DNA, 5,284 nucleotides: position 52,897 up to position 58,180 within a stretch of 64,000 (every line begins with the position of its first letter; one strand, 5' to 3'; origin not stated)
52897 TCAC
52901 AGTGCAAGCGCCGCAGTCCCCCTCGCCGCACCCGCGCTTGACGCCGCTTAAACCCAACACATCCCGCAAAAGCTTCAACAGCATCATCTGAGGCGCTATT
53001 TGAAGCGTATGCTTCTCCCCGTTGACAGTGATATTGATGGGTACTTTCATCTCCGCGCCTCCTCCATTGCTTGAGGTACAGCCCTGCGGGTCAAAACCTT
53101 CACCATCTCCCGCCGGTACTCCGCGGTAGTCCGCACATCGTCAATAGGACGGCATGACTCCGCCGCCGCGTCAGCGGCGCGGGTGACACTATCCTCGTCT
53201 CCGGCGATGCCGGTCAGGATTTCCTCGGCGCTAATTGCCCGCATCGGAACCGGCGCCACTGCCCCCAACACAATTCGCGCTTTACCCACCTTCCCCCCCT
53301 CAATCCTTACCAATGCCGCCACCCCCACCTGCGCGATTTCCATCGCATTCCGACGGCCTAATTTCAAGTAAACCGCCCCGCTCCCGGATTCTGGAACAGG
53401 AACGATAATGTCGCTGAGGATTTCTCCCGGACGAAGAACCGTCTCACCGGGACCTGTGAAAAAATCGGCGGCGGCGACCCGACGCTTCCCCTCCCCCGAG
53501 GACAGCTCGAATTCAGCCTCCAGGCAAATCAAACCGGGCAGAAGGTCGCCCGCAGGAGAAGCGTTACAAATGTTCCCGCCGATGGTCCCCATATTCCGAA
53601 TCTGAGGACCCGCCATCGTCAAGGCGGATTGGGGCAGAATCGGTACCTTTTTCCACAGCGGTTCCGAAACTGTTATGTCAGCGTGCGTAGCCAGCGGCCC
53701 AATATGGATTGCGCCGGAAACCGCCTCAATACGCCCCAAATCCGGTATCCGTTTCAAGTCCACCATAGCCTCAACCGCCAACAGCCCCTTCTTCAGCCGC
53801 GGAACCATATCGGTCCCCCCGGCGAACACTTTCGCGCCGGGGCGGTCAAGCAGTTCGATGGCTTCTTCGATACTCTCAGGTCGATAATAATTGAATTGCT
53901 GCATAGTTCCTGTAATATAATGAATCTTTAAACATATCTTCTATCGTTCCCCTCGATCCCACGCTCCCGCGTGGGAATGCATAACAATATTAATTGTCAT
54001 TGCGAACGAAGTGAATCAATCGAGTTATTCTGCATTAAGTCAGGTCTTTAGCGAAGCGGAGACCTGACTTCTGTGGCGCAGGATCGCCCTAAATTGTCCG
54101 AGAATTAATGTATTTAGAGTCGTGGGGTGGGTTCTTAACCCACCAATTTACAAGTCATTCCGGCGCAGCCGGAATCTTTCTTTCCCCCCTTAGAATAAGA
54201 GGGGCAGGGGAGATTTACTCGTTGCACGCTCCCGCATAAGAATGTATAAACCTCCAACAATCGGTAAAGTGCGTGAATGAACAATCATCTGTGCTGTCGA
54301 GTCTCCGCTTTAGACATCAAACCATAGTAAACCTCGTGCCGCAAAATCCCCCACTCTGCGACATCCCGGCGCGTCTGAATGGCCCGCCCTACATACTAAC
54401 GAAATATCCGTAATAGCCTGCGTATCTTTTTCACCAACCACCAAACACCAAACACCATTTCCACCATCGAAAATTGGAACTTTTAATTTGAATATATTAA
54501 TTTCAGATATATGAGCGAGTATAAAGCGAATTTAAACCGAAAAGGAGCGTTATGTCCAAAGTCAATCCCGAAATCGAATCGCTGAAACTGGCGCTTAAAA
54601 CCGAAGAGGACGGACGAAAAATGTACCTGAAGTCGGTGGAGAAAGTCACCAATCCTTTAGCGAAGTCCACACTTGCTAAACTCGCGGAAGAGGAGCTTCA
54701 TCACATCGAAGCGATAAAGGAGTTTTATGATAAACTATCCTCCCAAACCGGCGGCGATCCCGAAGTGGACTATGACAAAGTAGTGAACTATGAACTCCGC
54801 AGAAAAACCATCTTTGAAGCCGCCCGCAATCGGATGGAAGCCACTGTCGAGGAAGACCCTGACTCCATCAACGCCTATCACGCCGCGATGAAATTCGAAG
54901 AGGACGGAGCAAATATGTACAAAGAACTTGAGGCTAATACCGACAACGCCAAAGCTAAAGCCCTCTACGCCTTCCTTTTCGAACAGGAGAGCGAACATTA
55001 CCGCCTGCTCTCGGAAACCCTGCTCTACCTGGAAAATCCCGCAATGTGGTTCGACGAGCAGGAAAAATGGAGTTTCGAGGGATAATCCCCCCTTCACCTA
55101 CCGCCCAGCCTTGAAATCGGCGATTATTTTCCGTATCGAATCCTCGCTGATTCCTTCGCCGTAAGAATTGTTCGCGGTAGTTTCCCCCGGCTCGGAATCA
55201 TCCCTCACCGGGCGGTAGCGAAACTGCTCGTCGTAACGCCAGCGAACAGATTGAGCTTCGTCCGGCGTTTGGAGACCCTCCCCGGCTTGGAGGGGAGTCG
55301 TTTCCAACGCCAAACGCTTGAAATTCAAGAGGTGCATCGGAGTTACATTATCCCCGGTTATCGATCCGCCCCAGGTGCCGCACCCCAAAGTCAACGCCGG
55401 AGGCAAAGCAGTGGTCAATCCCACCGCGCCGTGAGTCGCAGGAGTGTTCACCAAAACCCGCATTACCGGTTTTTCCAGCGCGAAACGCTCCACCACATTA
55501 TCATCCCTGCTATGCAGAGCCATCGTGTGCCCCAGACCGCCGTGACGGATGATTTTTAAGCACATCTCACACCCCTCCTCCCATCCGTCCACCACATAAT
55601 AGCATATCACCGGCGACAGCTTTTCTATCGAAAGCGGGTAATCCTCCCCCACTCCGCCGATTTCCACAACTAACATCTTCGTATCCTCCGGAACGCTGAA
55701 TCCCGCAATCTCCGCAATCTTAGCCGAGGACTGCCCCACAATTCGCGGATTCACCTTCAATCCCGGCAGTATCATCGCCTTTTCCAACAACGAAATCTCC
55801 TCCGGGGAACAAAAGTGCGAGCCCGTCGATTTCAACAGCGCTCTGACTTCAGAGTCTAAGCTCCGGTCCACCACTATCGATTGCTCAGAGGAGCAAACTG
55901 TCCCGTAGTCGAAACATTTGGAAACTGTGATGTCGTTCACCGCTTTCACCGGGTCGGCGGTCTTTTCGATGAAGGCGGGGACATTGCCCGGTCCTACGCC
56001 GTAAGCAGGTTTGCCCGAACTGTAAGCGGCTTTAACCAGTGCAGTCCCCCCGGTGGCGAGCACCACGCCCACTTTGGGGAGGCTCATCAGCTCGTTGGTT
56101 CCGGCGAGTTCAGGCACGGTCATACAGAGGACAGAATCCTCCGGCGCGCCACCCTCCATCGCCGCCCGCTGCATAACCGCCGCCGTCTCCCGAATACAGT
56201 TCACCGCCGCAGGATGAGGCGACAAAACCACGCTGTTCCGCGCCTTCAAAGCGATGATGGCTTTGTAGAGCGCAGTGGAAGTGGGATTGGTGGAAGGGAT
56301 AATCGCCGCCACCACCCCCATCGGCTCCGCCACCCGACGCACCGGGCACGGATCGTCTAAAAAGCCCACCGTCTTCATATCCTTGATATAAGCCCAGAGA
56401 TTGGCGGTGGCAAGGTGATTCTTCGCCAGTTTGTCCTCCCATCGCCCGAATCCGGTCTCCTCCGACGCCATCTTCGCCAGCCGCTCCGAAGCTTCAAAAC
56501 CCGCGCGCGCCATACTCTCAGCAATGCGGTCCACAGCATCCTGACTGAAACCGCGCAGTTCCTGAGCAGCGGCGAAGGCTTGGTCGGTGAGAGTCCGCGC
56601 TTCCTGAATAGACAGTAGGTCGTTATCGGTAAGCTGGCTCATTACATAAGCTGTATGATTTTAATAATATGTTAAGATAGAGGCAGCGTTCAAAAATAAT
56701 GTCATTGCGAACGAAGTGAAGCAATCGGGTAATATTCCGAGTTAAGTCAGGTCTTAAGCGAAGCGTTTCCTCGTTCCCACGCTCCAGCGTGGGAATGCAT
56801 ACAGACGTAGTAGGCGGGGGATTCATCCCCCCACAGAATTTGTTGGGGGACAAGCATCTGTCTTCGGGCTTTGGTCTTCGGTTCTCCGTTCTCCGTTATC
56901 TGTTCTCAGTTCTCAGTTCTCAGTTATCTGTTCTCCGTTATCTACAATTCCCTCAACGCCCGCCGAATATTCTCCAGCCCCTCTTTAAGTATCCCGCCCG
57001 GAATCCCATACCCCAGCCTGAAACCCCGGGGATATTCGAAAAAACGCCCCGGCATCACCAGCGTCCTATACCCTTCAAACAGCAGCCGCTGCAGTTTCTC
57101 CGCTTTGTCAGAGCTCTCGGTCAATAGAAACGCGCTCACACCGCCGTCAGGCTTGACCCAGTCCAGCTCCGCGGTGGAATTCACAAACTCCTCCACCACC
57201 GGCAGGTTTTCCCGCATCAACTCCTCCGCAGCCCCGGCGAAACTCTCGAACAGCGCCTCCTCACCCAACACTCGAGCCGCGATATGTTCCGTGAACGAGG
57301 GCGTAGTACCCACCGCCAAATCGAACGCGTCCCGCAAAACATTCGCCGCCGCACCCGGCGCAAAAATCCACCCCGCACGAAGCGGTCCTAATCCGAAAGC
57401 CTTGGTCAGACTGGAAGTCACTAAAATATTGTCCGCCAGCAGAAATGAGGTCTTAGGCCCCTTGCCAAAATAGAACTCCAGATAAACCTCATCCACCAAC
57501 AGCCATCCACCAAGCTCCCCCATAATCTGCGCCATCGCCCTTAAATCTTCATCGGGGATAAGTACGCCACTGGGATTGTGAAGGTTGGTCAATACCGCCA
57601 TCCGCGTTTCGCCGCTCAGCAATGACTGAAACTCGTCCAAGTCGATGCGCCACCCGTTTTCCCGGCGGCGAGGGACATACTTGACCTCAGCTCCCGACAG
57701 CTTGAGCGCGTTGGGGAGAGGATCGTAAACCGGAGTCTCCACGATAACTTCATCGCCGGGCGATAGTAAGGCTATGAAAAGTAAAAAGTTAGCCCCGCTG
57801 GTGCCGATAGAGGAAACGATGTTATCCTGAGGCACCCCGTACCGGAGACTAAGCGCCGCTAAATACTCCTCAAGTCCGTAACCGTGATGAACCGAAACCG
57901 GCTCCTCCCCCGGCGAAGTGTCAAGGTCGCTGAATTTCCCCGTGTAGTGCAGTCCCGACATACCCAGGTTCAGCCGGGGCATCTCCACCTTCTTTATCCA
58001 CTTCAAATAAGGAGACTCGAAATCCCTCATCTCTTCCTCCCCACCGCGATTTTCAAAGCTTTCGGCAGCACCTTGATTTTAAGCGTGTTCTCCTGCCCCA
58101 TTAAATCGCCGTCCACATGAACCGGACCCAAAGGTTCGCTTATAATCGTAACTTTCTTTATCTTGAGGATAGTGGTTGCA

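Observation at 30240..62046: Intergenic DNA is built from a shared vocabulary of hairpin units arranged in a recurring order and orientation (BIME-like mosaic)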

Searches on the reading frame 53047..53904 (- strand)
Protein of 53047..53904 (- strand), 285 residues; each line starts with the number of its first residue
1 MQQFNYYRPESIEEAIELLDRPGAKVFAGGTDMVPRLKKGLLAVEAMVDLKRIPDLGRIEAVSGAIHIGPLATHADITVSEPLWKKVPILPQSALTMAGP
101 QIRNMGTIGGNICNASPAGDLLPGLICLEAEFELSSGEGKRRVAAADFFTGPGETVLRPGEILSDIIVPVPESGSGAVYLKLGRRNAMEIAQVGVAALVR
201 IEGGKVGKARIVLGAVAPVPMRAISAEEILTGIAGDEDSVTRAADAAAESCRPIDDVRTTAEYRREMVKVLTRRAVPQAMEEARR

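Call 10: search_protein_families(library=pfam, proteins=[window:53047-53904:-])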
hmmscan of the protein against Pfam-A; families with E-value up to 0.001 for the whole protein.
window:53047-53904:- (285 aa): 2 families
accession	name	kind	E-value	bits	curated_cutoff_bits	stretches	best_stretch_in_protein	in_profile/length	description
PF00941.27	FAD_binding_5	-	1.7e-51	174.8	27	1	3-170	2-169/170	FAD binding domain in molybdopterin dehydrogenase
PF03450.22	CO_deh_flav_C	-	1e-24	87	25.5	1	180-277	3-100/102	CO dehydrogenase flavoprotein C-terminal domain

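Call 29: find_encoding_contigs(protein=window:53047-53904:-, flank=10000, max_places=10)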
Protein window:53047-53904:- (285 aa): 2 contigs read that carry it; 2 places shown.
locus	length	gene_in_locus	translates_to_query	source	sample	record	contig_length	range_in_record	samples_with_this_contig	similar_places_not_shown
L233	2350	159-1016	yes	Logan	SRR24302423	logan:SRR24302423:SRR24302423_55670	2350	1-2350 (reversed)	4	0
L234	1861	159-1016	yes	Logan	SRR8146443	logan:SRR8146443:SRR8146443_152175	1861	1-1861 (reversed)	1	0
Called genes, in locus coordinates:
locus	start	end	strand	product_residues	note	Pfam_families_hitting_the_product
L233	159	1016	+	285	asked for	PF00941:FAD_binding_5, PF03450:CO_deh_flav_C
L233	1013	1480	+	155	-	PF00111:Fer2, PF13085:Fer2_3 (weak), PF01799:Fer2_2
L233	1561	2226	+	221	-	PF02578:Cu-oxidase_4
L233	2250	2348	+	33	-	?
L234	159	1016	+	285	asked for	PF00941:FAD_binding_5, PF03450:CO_deh_flav_C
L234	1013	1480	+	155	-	PF00111:Fer2, PF13085:Fer2_3 (weak), PF01799:Fer2_2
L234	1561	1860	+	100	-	?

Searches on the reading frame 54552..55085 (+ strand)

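Call 10: search_protein_families(library=pfam, proteins=[window:54552-55085:+])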
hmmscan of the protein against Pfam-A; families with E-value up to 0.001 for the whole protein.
window:54552-55085:+ (177 aa): 3 families
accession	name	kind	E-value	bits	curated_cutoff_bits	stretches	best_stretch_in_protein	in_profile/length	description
PF02915.23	Rubrerythrin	-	2e-10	41.6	22.8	1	9-155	1-135/137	Rubrerythrin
PF13668.12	Ferritin_2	-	1.5e-06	28.9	24.7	1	8-153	3-132/138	Ferritin-like domain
PF09537.16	DUF2383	-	3.4e-05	24.4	30.8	0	8-59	3-54/111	Domain of unknown function (DUF2383)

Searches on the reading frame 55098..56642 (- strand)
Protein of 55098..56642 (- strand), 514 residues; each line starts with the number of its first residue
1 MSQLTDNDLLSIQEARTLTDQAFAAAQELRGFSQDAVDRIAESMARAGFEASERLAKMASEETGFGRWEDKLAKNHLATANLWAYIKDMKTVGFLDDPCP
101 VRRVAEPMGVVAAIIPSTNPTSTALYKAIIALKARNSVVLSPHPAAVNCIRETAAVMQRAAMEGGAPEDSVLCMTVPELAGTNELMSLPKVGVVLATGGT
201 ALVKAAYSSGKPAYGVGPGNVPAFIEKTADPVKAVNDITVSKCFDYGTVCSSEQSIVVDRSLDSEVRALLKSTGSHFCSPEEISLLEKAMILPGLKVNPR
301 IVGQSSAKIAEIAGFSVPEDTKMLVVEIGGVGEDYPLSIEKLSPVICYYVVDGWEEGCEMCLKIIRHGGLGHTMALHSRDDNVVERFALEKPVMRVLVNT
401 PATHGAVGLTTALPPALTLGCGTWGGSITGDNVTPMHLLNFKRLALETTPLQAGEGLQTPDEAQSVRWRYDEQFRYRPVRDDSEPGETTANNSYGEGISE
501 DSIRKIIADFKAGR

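Call 10: search_protein_families(library=pfam, proteins=[window:55098-56642:-])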
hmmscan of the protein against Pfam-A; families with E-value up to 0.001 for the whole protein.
window:55098-56642:- (514 aa): 1 family
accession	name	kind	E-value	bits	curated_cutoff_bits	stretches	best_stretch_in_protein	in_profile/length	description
PF00171.27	Aldedh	-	1.4e-18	67.2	23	1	15-271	31-290/461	Aldehyde dehydrogenase family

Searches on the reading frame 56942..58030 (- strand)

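Call 10: search_protein_families(library=pfam, proteins=[window:56942-58030:-])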
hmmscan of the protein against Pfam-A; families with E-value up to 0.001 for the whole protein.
window:56942-58030:- (362 aa): 2 families
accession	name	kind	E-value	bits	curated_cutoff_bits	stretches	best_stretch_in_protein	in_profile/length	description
PF00155.27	Aminotran_1_2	-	5.6e-43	147.9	19.7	1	52-345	43-351/361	Aminotransferase class I and II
PF00266.25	Aminotran_5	-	0.00016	21.2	21.5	1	66-169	58-167/371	Aminotransferase class-V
